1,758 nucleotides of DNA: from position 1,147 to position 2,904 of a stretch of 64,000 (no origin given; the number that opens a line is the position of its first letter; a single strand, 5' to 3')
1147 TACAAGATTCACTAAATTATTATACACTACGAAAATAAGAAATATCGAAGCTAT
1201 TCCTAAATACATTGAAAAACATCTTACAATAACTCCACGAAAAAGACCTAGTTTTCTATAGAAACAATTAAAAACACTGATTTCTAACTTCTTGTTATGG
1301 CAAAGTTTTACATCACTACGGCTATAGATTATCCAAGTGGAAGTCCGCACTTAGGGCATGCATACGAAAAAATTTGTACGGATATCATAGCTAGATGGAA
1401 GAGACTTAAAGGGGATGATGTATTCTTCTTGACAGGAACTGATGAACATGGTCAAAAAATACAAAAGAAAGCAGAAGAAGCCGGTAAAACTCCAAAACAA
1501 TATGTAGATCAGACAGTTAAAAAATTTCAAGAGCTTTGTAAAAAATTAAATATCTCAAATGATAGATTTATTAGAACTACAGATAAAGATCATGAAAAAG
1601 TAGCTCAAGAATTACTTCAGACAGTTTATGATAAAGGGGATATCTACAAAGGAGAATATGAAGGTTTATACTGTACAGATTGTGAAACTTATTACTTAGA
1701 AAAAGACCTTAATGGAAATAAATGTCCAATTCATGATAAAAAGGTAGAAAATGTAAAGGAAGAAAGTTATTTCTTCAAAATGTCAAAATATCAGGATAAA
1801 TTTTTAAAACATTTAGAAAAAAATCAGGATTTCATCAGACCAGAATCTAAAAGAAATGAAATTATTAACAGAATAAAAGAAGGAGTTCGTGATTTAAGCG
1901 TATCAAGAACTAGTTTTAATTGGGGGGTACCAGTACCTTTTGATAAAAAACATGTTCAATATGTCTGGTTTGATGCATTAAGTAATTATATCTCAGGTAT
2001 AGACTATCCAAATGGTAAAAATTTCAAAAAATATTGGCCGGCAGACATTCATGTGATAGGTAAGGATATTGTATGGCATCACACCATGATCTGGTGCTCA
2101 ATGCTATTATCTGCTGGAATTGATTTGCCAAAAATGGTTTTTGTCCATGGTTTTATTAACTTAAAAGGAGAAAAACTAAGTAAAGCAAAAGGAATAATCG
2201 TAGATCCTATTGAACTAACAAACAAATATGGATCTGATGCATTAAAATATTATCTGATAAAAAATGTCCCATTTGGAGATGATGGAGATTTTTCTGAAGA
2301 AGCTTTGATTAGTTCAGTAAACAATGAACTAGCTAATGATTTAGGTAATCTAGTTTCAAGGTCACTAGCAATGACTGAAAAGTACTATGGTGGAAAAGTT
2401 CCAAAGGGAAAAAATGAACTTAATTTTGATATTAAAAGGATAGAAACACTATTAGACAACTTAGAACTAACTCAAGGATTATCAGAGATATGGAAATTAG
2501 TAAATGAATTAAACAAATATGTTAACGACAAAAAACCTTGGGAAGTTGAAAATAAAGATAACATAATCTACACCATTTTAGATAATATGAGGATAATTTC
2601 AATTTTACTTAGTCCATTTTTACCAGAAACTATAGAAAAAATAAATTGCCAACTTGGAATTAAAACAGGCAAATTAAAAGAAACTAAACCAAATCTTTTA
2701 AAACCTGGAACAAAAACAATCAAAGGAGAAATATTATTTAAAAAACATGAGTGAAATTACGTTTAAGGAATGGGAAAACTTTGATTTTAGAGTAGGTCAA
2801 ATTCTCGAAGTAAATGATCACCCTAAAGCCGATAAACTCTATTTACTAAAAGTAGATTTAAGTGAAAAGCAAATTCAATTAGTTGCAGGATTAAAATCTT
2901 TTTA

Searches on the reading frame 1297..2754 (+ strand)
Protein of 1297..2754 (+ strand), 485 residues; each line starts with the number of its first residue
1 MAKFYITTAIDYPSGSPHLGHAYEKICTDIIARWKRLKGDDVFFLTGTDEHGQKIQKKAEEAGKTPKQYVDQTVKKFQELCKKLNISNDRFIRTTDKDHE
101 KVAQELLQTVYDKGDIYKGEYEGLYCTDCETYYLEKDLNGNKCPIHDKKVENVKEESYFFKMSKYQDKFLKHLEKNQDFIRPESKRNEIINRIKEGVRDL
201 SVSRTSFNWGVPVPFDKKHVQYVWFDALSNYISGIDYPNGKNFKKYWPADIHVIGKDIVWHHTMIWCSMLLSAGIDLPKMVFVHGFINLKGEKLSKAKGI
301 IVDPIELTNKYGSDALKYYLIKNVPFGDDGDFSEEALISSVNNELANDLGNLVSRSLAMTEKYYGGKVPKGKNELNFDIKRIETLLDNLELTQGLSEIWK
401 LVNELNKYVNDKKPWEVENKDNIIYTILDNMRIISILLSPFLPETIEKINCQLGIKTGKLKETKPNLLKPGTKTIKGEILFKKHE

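Call 27: find_encoding_contigs(protein=window:1297-2754:+, flank=10000, max_places=2)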
Protein window:1297-2754:+ (485 aa): 1 contig read that carries it; 1 place shown.
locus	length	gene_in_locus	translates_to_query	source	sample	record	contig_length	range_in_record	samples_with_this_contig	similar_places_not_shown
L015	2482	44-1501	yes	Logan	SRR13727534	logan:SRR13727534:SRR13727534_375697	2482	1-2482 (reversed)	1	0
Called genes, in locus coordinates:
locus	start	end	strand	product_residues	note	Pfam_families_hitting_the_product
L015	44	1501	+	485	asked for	PF00133:tRNA-synt_1, PF01406:tRNA-synt_1e, PF09334:tRNA-synt_1g, PF00133:tRNA-synt_1, PF09334:tRNA-synt_1g, PF00133:tRNA-synt_1, PF19303:Anticodon_3 (faint), PF08264:Anticodon_1 (weak)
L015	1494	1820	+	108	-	PF01588:tRNA_bind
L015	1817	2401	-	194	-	-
